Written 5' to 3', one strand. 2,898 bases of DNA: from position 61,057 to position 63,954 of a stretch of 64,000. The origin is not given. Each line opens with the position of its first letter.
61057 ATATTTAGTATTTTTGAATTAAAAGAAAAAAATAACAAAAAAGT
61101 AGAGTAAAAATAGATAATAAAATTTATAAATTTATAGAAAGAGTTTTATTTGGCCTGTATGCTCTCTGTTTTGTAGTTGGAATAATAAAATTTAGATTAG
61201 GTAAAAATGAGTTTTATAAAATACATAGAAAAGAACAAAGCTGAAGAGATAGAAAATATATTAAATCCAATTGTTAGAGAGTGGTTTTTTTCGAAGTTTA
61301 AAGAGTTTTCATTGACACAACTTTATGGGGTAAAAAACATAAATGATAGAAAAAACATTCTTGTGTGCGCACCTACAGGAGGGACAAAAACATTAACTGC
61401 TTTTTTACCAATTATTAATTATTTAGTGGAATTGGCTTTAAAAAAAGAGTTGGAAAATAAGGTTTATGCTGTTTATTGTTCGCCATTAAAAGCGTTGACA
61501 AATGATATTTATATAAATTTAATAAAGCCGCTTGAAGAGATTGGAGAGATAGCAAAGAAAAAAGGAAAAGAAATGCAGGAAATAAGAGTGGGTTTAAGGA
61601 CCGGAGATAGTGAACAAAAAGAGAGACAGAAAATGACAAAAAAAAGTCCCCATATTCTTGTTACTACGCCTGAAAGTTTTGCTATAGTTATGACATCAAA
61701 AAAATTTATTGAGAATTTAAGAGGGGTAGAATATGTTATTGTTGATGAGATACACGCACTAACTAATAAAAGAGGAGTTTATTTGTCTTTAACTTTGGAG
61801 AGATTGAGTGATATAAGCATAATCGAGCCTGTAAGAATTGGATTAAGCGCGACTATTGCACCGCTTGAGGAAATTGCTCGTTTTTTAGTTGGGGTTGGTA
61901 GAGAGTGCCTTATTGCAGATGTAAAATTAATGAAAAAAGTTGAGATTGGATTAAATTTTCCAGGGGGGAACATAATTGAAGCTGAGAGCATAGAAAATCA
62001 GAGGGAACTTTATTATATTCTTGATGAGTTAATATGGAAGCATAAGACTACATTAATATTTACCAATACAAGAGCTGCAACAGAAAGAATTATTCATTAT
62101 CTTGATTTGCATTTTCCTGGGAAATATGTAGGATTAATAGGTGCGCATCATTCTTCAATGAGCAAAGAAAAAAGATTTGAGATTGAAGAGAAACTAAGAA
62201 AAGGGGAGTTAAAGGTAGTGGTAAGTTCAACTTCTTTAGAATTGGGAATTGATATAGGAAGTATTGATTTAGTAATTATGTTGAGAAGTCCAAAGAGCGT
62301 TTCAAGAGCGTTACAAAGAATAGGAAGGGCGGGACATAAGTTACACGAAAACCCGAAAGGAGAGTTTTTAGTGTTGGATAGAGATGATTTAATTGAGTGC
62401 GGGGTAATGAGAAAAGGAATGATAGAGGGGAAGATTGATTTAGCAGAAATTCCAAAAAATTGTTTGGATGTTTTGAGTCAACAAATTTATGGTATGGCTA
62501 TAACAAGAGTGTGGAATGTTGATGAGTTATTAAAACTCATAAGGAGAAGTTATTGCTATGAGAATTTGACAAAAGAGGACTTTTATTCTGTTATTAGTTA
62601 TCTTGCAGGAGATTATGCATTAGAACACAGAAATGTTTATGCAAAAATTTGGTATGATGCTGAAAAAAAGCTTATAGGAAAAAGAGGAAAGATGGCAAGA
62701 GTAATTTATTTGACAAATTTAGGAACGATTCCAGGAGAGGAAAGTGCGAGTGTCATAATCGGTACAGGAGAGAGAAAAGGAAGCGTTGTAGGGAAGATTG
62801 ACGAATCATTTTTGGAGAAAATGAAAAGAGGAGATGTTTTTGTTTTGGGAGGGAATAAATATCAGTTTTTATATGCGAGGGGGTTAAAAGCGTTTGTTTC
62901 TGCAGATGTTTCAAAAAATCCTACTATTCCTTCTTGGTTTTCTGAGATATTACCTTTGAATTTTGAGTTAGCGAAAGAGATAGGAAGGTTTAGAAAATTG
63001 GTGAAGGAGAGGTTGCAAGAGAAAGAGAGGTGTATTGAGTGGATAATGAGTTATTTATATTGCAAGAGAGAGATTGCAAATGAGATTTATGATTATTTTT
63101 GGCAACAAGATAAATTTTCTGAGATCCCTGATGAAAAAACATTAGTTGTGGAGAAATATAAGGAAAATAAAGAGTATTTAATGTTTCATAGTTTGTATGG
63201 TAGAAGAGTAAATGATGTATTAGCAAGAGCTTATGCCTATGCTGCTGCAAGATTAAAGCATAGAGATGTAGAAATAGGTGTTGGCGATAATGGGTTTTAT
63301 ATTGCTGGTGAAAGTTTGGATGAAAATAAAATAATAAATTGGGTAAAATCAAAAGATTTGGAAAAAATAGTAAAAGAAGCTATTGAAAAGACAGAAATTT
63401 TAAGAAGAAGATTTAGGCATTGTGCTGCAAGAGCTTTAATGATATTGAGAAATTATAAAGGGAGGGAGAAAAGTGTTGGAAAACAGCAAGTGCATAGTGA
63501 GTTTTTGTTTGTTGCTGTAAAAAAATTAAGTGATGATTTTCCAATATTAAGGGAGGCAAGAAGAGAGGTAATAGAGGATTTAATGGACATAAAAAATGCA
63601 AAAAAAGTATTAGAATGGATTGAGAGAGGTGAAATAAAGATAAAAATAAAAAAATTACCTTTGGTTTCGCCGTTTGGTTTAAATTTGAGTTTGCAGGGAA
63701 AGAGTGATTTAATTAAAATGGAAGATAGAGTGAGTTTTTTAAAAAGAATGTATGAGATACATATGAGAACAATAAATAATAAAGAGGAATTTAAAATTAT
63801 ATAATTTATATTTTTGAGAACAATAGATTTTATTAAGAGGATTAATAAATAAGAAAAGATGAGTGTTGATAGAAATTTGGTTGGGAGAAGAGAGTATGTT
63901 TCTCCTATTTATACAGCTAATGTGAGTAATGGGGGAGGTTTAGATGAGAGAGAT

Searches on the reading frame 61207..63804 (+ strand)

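Call 77: search_protein_families(library=pfam, proteins=[window:61207-63804:+], max_evalue=0.001)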
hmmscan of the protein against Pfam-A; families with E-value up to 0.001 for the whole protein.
window:61207-63804:+ (865 aa): 6 families
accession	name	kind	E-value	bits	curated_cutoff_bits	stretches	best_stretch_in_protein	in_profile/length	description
PF08494.16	DEAD_assoc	-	7.4e-58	196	23.5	1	640-824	1-191/191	DEAD/H associated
PF19306.5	WH_Lhr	-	7.7e-34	116.9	27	1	404-570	2-164/168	Large helicase-related protein, winged helix domain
PF00270.35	DEAD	-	3.4e-27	95.7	26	1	38-221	4-165/167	DEAD/DEAH box helicase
PF00271.37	Helicase_C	-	1.4e-20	74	23.5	1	273-376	7-107/110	Helicase conserved C-terminal domain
PF04851.21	ResIII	-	4.8e-07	30.3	22.5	1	32-217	20-162/164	Type III restriction enzyme, res subunit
PF22590.2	Cas3-like_C_2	-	2.3e-05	25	27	1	279-375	2-101/106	CRISPR-associated nuclease/helicase Cas3, C-terminal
